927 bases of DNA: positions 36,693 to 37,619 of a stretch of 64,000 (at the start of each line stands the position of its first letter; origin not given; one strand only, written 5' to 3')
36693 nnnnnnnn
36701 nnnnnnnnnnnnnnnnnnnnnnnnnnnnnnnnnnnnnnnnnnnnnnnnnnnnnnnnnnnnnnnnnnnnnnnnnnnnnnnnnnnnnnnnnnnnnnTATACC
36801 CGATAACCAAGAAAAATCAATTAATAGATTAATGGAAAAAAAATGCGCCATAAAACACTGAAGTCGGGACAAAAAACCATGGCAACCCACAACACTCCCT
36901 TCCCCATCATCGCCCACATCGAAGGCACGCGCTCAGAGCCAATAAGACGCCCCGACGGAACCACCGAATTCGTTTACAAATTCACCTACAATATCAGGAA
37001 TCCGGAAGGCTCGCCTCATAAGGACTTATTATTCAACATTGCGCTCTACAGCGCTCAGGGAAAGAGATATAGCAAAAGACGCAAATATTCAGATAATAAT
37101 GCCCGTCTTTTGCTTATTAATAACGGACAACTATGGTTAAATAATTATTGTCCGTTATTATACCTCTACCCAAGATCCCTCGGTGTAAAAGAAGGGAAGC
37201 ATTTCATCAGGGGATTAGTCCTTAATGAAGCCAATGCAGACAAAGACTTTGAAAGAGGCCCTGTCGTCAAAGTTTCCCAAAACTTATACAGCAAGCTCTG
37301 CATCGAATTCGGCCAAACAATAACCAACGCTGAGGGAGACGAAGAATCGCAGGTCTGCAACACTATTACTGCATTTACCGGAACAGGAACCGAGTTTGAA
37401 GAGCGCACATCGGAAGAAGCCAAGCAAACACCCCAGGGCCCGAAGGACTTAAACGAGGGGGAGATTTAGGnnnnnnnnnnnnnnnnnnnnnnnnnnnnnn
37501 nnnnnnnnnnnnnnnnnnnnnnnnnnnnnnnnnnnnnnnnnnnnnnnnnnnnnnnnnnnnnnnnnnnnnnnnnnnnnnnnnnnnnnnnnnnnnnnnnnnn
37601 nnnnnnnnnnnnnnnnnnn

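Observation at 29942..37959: Surface gene D is bracketed by copies of its own ends, each enclosing a nuclease or DNA-binding gene, all joined by ATGA overlaps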

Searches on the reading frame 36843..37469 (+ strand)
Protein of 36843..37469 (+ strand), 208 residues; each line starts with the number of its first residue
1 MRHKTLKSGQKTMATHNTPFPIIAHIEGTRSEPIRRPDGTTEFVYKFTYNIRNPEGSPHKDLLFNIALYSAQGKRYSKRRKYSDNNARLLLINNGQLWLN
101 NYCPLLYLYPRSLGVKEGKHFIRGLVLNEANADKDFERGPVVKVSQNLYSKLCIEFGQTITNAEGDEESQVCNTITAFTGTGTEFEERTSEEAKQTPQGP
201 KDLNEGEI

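Call 6: search_protein_families(library=pfam, proteins=[window:36843-37469:+], max_evalue=0.01)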
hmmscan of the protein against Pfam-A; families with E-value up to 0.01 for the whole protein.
window:36843-37469:+ (208 aa): 0 families

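Call 49: find_encoding_contigs(protein=window:36843-37469:+, flank=10000, max_places=10)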
Protein window:36843-37469:+ (208 aa): no gene with exactly this product is on record in the collection.
